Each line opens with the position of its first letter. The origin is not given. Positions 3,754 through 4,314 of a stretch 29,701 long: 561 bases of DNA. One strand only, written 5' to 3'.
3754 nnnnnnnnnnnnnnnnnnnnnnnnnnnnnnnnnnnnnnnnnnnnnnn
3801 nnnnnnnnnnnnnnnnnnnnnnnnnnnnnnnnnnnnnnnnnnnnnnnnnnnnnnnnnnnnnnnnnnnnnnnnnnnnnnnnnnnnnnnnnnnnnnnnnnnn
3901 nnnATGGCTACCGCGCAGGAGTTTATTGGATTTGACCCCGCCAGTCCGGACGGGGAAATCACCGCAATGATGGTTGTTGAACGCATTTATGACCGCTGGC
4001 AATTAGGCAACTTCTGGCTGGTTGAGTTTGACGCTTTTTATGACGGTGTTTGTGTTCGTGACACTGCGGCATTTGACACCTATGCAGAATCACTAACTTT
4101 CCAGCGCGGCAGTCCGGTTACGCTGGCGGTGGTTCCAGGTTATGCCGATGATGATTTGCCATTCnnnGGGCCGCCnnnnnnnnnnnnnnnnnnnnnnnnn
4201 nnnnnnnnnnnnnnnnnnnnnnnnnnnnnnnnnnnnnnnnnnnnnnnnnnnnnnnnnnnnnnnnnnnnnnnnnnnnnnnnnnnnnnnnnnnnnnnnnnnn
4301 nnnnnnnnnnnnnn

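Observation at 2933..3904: Dam-family adenine methyltransferase with an appended Cys4 zinc ribbon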

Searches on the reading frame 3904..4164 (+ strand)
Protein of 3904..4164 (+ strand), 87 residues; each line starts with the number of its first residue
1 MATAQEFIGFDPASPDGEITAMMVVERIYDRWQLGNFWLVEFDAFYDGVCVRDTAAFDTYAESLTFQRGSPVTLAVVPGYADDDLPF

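Call 3: search_protein_families(library=pfam, proteins=[window:3904-4164:+], max_evalue=0.01)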
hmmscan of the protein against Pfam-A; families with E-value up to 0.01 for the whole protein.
window:3904-4164:+ (87 aa): 0 families

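Call 9: search_protein_families(library=ncbifam, proteins=[window:3904-4164:+], max_evalue=1)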
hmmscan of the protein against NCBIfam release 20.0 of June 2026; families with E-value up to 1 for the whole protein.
window:3904-4164:+ (87 aa): 0 families

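Call 33: search_protein_families(library=phrogs, proteins=[window:3904-4164:+], max_evalue=0.001)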
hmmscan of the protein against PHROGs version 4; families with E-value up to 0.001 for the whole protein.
window:3904-4164:+ (87 aa): 0 families

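Call 36: search_dna_similar(query=window:3904-4164:+, collection=phages, mode=protein, max_rows=30, max_evalue=0.001)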
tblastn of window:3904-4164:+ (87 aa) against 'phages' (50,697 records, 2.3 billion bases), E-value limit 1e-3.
No match.

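Call 62: find_homologous_proteins(query=window:3904-4164:+, max_evalue=0.001)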
Query window:3904-4164:+ (87 aa): 8 proteins with E <= 0.001 among 10 candidates.
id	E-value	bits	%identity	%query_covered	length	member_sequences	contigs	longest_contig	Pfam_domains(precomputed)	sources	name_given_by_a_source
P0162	1.2e-51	190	99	100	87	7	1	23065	-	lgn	-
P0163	3.7e-46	173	89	100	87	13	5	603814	-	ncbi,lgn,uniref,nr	ncbi:hypothetical protein AB4K05_07090 [Kluyvera sp. STS39-E]|uniref:hypothetical protein n=1 Tax=Kl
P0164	1.2e-41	158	83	100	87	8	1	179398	-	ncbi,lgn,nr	ncbi:hypothetical protein QCB42_003770 [Salmonella enterica]|nr:hypothetical protein [Salmonella ent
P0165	1.6e-41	158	80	100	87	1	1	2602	-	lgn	-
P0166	3.8e-40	154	79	100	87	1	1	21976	-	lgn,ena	-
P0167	1.6e-38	148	80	95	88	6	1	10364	-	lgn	-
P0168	3.9e-38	147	74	98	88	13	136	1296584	-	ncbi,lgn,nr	ncbi:hypothetical protein JZT04_003506 [Salmonella enterica subsp. enterica serovar Montevideo]|nr:h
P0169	1.7e-23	100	57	100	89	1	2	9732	-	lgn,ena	-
